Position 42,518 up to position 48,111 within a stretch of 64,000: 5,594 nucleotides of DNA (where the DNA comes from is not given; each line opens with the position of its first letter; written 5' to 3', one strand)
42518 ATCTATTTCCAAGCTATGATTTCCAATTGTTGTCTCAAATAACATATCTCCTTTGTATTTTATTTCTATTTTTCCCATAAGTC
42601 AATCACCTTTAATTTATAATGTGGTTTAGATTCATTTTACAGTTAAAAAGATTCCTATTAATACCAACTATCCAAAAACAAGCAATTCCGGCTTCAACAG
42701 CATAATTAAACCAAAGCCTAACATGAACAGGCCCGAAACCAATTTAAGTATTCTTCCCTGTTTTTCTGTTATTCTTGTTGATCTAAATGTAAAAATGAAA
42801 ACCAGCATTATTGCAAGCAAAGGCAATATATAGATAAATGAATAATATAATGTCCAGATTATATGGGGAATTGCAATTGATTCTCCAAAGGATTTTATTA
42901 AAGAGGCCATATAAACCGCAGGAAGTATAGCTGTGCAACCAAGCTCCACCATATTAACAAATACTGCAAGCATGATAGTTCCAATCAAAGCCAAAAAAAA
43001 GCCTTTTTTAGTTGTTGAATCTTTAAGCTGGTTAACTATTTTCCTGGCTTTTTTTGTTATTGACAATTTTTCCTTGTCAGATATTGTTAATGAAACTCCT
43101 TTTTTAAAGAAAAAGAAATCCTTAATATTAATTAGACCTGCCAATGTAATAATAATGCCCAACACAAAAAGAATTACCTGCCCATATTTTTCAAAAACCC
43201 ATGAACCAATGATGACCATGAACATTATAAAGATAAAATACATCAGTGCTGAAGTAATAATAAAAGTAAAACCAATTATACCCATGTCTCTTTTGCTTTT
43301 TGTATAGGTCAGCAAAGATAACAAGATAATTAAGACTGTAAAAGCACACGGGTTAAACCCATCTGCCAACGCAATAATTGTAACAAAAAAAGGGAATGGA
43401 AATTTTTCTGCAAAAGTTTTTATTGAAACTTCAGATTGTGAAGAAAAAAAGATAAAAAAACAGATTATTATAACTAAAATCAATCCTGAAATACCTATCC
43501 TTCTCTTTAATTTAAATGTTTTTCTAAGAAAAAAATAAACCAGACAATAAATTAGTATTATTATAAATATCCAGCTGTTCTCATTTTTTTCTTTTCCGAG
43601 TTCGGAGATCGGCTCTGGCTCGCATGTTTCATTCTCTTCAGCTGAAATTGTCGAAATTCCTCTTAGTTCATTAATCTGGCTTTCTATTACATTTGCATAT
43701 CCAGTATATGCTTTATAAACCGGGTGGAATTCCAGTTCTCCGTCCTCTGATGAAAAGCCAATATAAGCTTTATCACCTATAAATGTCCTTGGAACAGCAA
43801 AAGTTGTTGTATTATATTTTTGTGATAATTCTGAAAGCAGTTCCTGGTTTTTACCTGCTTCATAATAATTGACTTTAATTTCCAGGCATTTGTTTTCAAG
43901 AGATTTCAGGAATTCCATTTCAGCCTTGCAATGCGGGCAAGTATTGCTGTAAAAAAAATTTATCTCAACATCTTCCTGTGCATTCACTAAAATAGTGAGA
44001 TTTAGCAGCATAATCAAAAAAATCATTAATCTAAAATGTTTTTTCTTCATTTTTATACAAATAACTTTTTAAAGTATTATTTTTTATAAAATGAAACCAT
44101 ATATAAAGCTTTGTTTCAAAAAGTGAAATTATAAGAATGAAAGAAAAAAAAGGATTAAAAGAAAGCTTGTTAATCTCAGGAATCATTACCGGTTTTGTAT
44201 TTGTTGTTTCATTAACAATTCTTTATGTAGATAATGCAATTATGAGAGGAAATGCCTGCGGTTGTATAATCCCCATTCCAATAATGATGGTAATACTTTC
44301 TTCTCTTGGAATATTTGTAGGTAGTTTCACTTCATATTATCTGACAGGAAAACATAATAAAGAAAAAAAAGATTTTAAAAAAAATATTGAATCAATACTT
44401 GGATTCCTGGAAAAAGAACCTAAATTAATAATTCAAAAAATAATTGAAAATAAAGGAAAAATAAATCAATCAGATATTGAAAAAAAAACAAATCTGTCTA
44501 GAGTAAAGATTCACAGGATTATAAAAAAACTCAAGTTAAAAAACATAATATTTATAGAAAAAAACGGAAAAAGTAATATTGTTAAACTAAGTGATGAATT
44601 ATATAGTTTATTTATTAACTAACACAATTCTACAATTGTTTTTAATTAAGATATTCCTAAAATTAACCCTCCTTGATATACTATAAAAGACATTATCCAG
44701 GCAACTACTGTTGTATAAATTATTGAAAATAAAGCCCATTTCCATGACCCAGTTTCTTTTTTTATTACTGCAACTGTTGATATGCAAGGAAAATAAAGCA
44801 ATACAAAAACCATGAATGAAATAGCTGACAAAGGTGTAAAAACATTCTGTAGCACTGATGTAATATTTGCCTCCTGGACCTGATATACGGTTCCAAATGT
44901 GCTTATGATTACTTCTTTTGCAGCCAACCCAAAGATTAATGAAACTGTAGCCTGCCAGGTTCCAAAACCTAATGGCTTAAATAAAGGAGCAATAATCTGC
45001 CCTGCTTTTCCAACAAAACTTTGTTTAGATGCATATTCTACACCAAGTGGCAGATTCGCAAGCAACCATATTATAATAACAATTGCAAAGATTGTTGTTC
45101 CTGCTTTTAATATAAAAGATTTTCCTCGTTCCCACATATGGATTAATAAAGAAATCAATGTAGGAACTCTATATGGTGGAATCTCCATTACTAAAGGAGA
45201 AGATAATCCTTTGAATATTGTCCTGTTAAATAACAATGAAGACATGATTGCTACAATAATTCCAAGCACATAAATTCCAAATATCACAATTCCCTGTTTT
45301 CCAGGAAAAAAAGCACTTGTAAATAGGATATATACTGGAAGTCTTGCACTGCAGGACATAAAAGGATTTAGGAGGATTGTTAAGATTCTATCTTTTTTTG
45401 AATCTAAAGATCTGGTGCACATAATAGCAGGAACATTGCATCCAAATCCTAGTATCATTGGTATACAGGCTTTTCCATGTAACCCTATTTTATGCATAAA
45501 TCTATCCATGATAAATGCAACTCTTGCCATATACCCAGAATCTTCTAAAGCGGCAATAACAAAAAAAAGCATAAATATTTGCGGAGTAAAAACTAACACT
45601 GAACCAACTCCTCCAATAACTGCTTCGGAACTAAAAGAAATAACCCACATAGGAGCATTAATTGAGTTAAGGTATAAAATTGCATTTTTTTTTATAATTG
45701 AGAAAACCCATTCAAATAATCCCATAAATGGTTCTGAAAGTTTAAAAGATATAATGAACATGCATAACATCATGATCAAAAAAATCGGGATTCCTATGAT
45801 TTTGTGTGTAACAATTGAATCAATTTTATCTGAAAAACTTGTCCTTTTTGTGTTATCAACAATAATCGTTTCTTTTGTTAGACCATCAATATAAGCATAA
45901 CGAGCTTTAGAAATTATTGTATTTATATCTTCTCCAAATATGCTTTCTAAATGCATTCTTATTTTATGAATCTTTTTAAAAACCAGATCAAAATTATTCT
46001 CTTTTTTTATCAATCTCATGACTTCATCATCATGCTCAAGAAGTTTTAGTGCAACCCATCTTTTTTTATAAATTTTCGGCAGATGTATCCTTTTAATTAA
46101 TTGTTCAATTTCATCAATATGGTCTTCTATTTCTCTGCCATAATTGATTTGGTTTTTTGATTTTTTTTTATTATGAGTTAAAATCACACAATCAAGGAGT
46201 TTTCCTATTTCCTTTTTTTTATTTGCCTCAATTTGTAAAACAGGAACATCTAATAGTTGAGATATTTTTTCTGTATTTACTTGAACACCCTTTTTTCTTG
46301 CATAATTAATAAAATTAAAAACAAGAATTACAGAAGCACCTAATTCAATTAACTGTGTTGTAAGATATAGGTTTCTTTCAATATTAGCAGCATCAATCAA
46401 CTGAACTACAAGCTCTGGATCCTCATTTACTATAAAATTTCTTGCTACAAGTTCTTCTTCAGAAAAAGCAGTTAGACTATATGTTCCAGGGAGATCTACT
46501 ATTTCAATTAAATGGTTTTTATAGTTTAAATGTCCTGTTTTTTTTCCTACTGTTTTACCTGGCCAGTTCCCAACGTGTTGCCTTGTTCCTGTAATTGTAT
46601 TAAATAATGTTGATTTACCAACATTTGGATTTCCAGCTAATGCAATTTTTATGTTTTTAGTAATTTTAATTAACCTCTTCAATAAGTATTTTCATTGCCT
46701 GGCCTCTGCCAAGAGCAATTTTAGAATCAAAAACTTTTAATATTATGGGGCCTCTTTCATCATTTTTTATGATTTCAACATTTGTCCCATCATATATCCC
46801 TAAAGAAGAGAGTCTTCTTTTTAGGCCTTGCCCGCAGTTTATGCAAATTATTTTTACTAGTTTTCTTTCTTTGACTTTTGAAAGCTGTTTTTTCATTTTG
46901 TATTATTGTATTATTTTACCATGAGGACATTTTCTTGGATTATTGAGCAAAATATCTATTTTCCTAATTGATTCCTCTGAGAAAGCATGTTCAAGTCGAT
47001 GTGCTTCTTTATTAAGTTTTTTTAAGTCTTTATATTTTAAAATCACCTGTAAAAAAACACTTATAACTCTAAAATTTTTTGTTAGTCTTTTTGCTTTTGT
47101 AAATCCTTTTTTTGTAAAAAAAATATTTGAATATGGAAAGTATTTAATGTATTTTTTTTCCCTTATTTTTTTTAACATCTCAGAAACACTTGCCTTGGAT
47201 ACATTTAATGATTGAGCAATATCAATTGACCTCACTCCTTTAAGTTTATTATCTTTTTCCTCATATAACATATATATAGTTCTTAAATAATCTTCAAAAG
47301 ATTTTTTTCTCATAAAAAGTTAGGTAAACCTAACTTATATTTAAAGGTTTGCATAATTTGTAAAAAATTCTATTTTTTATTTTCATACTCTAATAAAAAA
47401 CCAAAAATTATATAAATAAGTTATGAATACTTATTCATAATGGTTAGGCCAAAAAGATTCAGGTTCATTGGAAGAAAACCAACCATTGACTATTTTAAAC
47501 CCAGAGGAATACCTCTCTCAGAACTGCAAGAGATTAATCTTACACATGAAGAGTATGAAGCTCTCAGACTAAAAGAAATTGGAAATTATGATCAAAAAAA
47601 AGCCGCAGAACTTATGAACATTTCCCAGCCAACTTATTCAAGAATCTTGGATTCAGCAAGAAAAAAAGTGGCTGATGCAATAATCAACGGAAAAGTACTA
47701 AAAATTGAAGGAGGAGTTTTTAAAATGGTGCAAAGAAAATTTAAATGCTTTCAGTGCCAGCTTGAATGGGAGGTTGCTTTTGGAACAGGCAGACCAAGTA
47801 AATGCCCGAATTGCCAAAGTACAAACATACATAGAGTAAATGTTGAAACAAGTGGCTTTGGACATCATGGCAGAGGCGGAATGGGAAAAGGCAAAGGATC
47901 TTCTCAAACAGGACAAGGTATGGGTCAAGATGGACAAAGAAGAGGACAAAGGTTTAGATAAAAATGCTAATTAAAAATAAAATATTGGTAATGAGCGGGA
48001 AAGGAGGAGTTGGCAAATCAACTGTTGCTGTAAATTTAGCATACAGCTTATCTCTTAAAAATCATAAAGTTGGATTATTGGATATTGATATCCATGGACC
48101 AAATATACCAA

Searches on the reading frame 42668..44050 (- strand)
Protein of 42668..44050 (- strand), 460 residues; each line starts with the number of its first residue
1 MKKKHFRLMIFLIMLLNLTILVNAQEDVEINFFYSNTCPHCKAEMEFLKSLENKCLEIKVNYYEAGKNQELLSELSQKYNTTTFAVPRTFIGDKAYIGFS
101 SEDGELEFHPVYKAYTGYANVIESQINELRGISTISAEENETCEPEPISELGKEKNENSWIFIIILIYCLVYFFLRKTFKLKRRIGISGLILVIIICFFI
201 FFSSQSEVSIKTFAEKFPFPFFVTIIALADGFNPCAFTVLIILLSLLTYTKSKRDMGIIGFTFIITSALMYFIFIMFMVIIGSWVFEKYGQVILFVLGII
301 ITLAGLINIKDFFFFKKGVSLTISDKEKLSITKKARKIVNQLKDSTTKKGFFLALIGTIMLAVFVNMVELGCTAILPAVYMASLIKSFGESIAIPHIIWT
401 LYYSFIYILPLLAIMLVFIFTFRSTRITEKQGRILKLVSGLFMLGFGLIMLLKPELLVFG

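Call 28: search_protein_families(library=pfam, proteins=[window:42668-44050:-], max_evalue=0.01)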
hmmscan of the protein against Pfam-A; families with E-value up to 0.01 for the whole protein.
window:42668-44050:- (460 aa): 3 families
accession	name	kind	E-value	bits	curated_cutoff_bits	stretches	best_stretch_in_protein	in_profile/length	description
PF00462.30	Glutaredoxin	-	0.00015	22.4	22.9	1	33-94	4-58/60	Glutaredoxin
PF11992.13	TgpA_N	-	0.00016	21.2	30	0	161-272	23-121/333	TgpA N-terminal domain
PF01757.29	Acyl_transf_3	-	0.005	16.4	31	0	159-319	125-271/326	Acyltransferase domain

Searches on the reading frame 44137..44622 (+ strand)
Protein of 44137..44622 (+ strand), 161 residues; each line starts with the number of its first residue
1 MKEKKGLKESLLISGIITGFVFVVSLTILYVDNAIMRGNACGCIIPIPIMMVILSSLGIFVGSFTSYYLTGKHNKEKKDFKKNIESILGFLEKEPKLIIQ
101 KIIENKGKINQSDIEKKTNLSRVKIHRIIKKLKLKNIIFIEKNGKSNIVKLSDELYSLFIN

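Call 98: search_protein_families(library=pfam, proteins=[window:44137-44622:+], max_evalue=0.0001)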
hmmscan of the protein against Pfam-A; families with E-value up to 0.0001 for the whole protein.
window:44137-44622:+ (161 aa): 1 family
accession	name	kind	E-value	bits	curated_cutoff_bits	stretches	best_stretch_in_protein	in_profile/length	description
PF24034.1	DUF7343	-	1e-07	32.1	27.6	1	98-151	8-61/62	Domain of unknown function (DUF7343)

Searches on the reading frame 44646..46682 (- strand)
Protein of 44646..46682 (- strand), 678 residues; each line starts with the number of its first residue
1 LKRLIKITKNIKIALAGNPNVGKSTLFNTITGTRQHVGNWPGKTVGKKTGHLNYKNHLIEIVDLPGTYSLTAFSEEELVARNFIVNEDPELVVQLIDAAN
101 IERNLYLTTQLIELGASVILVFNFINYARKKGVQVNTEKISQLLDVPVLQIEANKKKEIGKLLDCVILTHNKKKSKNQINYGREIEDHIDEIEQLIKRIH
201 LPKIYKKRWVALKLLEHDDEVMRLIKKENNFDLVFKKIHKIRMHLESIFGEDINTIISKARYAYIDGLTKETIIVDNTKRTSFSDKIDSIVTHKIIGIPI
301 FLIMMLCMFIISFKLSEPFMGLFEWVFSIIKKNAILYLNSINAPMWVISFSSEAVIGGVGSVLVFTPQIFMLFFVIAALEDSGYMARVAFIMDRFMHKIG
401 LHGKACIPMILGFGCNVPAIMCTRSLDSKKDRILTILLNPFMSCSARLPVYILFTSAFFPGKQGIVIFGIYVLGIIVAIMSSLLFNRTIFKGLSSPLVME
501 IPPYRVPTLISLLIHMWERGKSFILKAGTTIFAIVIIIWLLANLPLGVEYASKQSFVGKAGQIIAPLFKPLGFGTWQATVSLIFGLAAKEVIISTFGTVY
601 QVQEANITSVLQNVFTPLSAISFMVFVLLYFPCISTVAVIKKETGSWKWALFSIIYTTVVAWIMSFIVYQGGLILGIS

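Call 97: search_protein_families(library=pfam, proteins=[window:44646-46682:-], max_evalue=0.0001)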
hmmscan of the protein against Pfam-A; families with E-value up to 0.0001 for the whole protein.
window:44646-46682:- (678 aa): 5 families
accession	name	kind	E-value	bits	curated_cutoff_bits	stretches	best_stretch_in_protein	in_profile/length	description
PF02421.24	FeoB_N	-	2.7e-61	206.1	27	1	12-164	2-154/156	Ferrous iron transport protein B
PF07670.19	Gate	-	1.7e-45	154.2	29.6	2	363-457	2-103/104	Nucleoside recognition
PF17910.6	FeoB_Cyto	-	1.2e-22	80.6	23.4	1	181-273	1-89/90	FeoB cytosolic helical domain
PF01926.29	MMR_HSR1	-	1.4e-21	77.1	21.9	1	12-123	1-112/113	50S ribosome-binding GTPase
PF07664.17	FeoB_C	-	6.5e-21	74.2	26.6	1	467-519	1-54/54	Ferrous iron transport protein B C terminus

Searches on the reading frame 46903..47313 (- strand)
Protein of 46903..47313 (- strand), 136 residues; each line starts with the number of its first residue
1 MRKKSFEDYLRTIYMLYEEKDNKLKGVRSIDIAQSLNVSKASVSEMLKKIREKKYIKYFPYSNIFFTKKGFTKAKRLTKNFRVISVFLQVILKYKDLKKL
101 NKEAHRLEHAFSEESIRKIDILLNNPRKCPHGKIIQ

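Call 98: search_protein_families(library=pfam, proteins=[window:46903-47313:-], max_evalue=0.0001)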
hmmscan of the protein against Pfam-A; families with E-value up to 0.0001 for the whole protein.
window:46903-47313:- (136 aa): 2 families
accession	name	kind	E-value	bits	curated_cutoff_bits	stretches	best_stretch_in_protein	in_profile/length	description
PF02742.21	Fe_dep_repr_C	-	1.1e-16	61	27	1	67-135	1-68/70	Iron dependent repressor, metal binding and dimerisation domain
PF01325.25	Fe_dep_repress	-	6.8e-16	58.7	26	1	4-62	4-58/60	Iron dependent repressor, N-terminal DNA binding domain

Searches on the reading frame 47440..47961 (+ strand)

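Call 98: search_protein_families(library=pfam, proteins=[window:47440-47961:+], max_evalue=0.0001)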
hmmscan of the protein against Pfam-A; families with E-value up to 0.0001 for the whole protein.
window:47440-47961:+ (173 aa): 1 family
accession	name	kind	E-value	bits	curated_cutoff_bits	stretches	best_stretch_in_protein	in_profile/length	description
PF02001.22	DUF134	-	1.3e-24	87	27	1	2-95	5-96/98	Protein of unknown function DUF134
